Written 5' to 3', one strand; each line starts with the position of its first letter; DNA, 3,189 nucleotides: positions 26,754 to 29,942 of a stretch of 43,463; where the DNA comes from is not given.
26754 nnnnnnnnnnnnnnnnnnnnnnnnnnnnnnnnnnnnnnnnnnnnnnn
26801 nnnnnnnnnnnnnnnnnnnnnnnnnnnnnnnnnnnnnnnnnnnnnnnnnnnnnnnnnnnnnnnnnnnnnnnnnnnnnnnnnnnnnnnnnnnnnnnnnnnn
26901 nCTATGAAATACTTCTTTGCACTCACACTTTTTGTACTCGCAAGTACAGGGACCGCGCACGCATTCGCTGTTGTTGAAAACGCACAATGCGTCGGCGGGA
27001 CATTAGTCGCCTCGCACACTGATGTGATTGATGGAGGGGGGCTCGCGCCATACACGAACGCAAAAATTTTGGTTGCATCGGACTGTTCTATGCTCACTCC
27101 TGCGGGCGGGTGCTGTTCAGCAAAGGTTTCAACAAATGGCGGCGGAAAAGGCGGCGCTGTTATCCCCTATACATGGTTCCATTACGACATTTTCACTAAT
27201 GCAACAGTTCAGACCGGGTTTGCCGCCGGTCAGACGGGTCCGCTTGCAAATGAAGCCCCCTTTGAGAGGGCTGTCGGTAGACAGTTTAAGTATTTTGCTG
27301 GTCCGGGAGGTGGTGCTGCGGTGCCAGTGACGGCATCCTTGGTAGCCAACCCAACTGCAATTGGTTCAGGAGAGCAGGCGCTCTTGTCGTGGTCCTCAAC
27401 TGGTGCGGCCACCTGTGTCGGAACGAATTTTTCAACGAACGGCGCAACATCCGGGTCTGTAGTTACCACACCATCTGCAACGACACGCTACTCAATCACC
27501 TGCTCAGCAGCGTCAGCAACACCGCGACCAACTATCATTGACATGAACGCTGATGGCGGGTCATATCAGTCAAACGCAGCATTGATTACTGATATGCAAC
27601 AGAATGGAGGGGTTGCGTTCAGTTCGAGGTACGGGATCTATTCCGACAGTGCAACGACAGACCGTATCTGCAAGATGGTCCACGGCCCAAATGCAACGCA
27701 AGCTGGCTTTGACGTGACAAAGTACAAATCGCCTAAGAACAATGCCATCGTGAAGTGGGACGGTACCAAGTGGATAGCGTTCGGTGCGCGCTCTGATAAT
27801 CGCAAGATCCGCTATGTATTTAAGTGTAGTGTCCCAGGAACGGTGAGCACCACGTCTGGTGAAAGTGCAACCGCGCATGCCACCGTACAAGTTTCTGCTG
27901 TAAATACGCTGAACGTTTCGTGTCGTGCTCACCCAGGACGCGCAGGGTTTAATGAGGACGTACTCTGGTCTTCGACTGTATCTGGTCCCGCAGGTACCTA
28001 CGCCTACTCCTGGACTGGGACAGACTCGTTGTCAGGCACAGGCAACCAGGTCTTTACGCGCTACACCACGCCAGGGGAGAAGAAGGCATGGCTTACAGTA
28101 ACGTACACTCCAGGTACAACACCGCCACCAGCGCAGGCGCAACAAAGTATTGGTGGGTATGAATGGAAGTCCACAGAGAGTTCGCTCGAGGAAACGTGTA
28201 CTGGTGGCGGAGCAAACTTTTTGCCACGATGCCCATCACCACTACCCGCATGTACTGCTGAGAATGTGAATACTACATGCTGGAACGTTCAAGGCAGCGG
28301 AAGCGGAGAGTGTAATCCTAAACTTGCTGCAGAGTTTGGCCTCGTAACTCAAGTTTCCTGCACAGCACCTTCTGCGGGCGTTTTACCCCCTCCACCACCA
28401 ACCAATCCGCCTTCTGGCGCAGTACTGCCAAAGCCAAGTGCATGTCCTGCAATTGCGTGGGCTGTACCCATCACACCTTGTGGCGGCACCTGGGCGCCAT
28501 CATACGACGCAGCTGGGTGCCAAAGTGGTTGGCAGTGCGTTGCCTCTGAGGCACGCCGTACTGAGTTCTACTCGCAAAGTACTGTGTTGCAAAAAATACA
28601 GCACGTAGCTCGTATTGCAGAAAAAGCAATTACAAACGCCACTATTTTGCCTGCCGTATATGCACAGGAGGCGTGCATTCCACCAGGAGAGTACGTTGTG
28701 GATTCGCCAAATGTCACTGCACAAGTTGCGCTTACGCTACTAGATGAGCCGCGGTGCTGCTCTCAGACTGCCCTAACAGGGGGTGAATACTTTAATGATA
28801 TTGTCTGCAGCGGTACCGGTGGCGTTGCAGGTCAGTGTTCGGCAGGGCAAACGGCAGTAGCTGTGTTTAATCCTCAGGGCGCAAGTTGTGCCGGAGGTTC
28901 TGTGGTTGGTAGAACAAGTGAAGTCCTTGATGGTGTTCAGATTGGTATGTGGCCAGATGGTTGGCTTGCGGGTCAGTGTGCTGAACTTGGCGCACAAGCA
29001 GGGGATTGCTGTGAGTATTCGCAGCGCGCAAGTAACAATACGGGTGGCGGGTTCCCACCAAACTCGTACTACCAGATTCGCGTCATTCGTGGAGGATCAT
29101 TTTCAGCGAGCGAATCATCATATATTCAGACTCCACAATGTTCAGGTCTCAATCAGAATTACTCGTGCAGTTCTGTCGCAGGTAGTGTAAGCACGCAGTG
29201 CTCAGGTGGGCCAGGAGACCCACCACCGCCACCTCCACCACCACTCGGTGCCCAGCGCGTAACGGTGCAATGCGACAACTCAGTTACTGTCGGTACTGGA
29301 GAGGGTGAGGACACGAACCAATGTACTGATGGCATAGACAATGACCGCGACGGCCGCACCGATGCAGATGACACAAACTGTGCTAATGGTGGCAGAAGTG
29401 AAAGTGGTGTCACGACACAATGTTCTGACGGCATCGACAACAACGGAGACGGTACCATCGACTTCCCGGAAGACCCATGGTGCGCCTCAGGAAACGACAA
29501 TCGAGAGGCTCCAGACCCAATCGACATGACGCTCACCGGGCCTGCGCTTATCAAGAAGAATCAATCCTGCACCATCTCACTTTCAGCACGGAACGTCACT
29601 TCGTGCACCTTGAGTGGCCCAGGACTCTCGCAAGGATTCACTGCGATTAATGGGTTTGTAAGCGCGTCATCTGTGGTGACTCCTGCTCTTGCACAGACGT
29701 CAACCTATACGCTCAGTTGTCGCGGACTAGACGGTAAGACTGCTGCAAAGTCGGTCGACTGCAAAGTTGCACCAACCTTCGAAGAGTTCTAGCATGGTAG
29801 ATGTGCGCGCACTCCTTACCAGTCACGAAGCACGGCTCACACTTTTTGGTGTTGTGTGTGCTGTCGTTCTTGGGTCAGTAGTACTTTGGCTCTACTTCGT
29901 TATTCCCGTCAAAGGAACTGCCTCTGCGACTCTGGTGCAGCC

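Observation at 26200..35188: Tandemly duplicated two-gene cassette: membrane PD40/TolB-like protein plus giant Cys-rich secreted mosaic protein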

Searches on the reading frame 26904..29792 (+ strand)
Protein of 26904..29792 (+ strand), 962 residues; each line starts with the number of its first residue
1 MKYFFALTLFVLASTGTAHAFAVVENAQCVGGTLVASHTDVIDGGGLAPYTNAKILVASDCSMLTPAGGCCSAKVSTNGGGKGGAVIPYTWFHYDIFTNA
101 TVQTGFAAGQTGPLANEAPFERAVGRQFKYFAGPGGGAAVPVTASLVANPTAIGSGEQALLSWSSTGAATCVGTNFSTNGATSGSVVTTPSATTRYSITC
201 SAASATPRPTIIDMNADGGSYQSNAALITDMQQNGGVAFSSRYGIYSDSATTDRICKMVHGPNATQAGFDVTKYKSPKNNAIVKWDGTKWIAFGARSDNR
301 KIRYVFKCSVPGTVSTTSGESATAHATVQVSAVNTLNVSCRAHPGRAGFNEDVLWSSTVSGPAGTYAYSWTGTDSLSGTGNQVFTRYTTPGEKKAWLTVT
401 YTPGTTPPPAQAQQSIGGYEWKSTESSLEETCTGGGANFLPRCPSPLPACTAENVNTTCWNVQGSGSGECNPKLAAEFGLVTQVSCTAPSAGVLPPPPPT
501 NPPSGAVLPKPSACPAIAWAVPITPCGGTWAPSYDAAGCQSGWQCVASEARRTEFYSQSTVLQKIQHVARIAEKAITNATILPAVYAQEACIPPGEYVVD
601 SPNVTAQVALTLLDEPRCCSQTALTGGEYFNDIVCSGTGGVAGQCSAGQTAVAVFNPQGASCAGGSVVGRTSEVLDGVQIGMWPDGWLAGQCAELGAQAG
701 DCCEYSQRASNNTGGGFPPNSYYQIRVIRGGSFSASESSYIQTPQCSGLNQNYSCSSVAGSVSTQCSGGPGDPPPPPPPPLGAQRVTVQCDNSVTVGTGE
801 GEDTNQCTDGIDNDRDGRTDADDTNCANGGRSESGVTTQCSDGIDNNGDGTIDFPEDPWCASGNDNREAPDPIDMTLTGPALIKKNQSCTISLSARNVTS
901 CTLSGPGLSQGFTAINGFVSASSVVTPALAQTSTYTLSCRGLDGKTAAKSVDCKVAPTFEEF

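Call 3: search_protein_families(library=pfam, proteins=[window:26904-29792:+], max_evalue=0.1)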
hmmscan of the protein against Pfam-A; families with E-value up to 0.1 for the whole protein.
window:26904-29792:+ (962 aa): 2 families
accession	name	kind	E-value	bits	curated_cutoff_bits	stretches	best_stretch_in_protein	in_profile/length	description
PF18911.6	PKD_4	-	0.022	15.2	27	1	360-406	29-75/85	PKD domain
PF11617.13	Cu-binding_MopE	-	0.048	14.3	27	0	834-853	11-29/30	Putative metal-binding motif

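Call 4: search_protein_families(library=ncbifam, proteins=[window:26904-29792:+], max_evalue=0.1)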
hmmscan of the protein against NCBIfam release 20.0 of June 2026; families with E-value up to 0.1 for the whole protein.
window:26904-29792:+ (962 aa): 1 family
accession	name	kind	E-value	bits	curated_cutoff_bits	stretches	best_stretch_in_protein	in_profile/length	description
NF033662.1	acid_disulf_rpt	repeat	5.3e-09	35.7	41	2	804-828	4-28/32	acidic double-disulfide repeat-containing protein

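Call 28: search_solved_structures(query=window:26904-29792:+, max_evalue=1)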
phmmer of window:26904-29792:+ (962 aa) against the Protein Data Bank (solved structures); distinct sequences matched with E-value up to 1: 0.

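Call 30: find_homologous_proteins(query=window:26904-29792:+, max_evalue=0.001)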
Query window:26904-29792:+ (962 aa): 48 proteins with E <= 0.001 among 8000 candidates.
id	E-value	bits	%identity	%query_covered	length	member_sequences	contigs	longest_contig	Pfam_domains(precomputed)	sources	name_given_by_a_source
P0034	0.0e+0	2198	100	100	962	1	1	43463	-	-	-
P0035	0.0e+0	1399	83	41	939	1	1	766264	-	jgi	jgi:hypothetical protein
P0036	0.0e+0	1100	92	19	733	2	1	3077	-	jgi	-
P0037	2.7e-185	637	59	20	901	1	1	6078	-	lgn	-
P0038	4.1e-151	524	76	14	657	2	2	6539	-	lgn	-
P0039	6.8e-151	523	54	33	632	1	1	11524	-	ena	-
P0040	7.3e-148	513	51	33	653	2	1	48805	-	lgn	-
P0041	3.0e-144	501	47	33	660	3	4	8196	-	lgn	-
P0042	2.8e-138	481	61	18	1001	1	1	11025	-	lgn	-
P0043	5.1e-136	474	53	34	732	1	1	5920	-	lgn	-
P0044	1.6e-123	432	53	33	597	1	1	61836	-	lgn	-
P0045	2.6e-120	422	49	17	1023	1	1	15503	-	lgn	-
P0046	1.0e-95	340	36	42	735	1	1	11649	PF18911.7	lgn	-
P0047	8.7e-57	211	61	6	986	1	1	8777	PF11721.15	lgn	-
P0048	3.2e-56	210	50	8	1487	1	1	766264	PF07705.18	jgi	jgi:trimeric autotransporter adhesin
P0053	7.7e-34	135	53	6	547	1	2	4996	-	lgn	-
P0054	3.6e-33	133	33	27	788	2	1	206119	-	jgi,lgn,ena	-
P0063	2.7e-18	84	51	8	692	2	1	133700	-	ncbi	-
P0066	4.6e-13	67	35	13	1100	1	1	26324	PF07705.18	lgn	-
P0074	1.2e-7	49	26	28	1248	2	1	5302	PF07705.18,PF18911.7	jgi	jgi:hypothetical protein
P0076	1.3e-6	45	42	8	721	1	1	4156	PF07705.18,PF18911.7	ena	-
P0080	7.6e-4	36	47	6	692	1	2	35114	PF07705.18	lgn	-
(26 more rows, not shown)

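Call 33: find_encoding_contigs(protein=P0054, flank=8000, max_places=1)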
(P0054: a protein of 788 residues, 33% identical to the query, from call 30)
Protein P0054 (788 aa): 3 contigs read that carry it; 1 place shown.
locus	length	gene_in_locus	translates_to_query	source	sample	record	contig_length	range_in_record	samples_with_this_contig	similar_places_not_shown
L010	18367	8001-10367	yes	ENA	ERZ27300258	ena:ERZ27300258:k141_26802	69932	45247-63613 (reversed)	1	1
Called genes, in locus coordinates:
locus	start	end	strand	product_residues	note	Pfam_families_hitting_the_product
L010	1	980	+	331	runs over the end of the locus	PF02779:Transket_pyr, PF02780:Transketolase_C, PF22613:Transketolase_C_1 (weak)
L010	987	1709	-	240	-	PF00923:TAL_FSA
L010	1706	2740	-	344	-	PF00294:PfkB, PF08543:Phos_pyr_kin (weak)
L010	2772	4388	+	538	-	PF01565:FAD_binding_4, PF02913:FAD-oxidase_C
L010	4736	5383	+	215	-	PF01386:Ribosomal_L25p, PF14693:Ribosomal_TL5_C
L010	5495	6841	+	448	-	PF08614:ATG16 (weak), PF13406:SLT_2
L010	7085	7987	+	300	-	-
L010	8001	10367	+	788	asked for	-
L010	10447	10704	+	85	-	PF01197:Ribosomal_L31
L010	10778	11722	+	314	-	PF03462:PCRF, PF00472:RF-1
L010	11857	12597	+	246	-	PF00318:Ribosomal_S2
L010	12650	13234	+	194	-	PF00889:EF_TS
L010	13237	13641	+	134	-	-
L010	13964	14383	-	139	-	-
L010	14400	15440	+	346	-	PF01808:AICARFT_IMPCHas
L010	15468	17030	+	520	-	PF13632:Glyco_trans_2_3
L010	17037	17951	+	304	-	PF08308:PEGA (weak)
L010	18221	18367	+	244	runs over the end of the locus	PF01409:tRNA-synt_2d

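Call 34: find_encoding_contigs(protein=P0063, flank=8000, max_places=1)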
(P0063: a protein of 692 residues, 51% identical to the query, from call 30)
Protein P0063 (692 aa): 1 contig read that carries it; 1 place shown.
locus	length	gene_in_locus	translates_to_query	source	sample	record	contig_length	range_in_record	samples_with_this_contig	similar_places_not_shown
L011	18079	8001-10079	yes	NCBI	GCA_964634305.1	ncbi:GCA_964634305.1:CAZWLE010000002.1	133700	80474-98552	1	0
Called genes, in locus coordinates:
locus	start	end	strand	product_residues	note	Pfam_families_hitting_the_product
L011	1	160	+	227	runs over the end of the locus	PF00834:Ribul_P_3_epim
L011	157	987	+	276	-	PF13292:DXP_synthase_N, PF00456:Transketolase_N, PF00676:E1_dh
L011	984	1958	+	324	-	PF02779:Transket_pyr, PF02780:Transketolase_C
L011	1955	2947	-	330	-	PF00294:PfkB, PF08543:Phos_pyr_kin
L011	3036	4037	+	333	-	PF00274:Glycolytic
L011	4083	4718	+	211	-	PF01386:Ribosomal_L25p, PF14693:Ribosomal_TL5_C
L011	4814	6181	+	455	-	PF13406:SLT_2 (weak)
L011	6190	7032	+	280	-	-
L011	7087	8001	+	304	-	-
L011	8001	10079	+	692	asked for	-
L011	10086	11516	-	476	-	PF20154:LNT_N (weak)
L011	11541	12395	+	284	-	-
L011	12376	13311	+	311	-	-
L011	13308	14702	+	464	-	-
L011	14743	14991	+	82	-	PF01197:Ribosomal_L31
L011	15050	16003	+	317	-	PF03462:PCRF, PF00472:RF-1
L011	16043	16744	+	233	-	PF00318:Ribosomal_S2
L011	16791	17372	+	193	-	PF25025:EF-Ts_N, PF00889:EF_TS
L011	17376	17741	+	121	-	-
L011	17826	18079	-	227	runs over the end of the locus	-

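Call 35: find_encoding_contigs(protein=P0066, flank=8000, max_places=1)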
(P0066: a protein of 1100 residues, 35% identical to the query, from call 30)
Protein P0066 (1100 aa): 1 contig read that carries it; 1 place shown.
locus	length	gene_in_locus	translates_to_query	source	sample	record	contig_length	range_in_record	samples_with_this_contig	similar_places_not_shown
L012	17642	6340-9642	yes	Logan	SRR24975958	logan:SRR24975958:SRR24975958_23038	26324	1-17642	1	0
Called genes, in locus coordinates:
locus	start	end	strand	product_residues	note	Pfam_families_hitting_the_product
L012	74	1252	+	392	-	-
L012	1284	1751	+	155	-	PF02502:LacAB_rpiB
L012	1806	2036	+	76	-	-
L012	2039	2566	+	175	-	PF07963:N_methyl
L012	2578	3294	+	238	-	PF00834:Ribul_P_3_epim, PF00977:His_biosynth (weak)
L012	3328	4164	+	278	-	PF13292:DXP_synthase_N, PF00456:Transketolase_N, PF00676:E1_dh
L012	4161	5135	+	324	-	PF02779:Transket_pyr, PF02780:Transketolase_C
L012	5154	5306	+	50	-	-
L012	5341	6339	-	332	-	PF00294:PfkB, PF08543:Phos_pyr_kin (weak)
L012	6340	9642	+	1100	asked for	PF07705:CARDB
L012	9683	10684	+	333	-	PF00274:Glycolytic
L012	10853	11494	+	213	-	PF01386:Ribosomal_L25p, PF14693:Ribosomal_TL5_C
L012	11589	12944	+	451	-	PF13406:SLT_2 (weak)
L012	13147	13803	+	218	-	-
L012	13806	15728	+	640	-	-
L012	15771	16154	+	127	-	PF01197:Ribosomal_L31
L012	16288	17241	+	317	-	PF03462:PCRF, PF00472:RF-1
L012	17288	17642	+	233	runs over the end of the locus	PF00318:Ribosomal_S2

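Call 51: search_protein_families(library=pfam, proteins=[L010:7085-7987:+, L011:7087-8001:+, L011:12376-13311:+, L012:13147-13803:+, L011:6190-7032:+, L011:11541-12395:+, L010:8001-10367:+, L011:8001-10079:+, L012:13806-15728:+], max_evalue=0.1)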
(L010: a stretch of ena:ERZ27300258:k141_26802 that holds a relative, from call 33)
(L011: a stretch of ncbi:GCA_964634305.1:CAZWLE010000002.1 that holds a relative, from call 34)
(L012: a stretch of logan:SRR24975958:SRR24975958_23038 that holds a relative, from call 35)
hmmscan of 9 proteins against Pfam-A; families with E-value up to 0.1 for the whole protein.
L010:7085-7987:+ (300 aa): 0 families

L011:7087-8001:+ (304 aa): 0 families

L011:12376-13311:+ (311 aa): 1 family
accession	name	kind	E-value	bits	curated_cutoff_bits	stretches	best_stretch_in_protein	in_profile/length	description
PF07676.18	PD40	-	0.047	14.1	20.9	0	131-148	14-32/38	WD40-like Beta Propeller Repeat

L012:13147-13803:+ (218 aa): 0 families

L011:6190-7032:+ (280 aa): 0 families

L011:11541-12395:+ (284 aa): 0 families

L010:8001-10367:+ (788 aa): 2 families
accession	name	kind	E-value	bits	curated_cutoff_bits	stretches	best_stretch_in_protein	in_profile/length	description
PF18911.6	PKD_4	-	0.002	18.6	27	1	359-420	14-78/85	PKD domain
PF16177.11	ACAS_N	-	0.064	13.5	27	0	717-736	32-52/55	Acetyl-coenzyme A synthetase N-terminus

L011:8001-10079:+ (692 aa): 1 family
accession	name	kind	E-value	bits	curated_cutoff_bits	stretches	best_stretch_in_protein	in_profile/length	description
PF00041.27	fn3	-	0.0054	17.3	25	1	403-491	4-78/84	Fibronectin type III domain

L012:13806-15728:+ (640 aa): 1 family
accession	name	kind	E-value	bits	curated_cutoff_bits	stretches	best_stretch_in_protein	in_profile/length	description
PF16383.10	DUF4992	-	0.089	12.9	29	0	325-421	45-133/183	Domain of unknown function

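Call 65: find_encoding_contigs(protein=P0080, flank=8000, max_places=1)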
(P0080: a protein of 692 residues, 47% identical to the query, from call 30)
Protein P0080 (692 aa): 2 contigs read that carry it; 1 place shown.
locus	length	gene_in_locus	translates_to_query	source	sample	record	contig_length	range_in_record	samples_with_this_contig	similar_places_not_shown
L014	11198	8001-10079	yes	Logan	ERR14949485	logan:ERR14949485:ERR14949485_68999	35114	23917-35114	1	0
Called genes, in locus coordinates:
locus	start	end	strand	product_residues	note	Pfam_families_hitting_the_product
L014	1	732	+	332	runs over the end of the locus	PF00274:Glycolytic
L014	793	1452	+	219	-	PF01797:Y1_Tnp (weak)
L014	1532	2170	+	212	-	PF01386:Ribosomal_L25p, PF14693:Ribosomal_TL5_C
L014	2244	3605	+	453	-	PF13406:SLT_2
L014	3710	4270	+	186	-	-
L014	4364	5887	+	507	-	PF20154:LNT_N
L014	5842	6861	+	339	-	-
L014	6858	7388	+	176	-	-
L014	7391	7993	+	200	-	PF07705:CARDB (weak)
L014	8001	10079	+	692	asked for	PF07705:CARDB (weak)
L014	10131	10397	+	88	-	PF01197:Ribosomal_L31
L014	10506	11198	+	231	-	?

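Call 79: find_encoding_contigs(protein=P0053, flank=5000, max_places=1)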
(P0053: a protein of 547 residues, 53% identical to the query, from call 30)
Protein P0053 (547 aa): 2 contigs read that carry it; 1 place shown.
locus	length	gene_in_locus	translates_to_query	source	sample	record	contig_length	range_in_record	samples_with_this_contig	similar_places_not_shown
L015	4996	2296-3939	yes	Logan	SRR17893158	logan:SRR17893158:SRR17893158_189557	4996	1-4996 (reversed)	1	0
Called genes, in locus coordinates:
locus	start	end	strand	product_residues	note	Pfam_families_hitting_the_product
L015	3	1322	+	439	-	?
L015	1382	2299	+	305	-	-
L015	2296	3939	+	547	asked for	-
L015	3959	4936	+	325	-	PF01820:Dala_Dala_lig_N, PF01071:GARS_A, PF02655:ATP-grasp_3, PF08443:RimK (faint), PF07478:Dala_Dala_lig_C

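Call 80: find_encoding_contigs(protein=P0074, flank=5000, max_places=1)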
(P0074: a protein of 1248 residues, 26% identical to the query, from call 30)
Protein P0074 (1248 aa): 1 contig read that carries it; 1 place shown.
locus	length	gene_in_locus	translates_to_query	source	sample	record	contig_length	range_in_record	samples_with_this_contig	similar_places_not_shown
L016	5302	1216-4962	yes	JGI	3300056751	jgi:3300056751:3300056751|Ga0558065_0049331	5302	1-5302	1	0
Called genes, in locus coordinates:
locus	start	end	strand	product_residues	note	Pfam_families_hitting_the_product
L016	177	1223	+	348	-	-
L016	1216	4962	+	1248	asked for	PF18911:PKD_4 (faint), PF07705:CARDB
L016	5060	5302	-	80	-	?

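Call 81: find_encoding_contigs(protein=P0076, flank=5000, max_places=1)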
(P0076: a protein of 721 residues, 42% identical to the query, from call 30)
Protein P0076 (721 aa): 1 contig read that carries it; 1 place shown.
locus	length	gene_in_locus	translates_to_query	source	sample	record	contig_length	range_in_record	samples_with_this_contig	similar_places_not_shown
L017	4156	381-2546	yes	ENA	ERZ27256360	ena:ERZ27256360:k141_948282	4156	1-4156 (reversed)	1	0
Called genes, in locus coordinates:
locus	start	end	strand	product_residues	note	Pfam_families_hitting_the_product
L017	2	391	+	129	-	?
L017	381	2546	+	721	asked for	PF18911:PKD_4 (faint), PF07705:CARDB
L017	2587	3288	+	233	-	PF00318:Ribosomal_S2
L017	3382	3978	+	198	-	PF25025:EF-Ts_N, PF00889:EF_TS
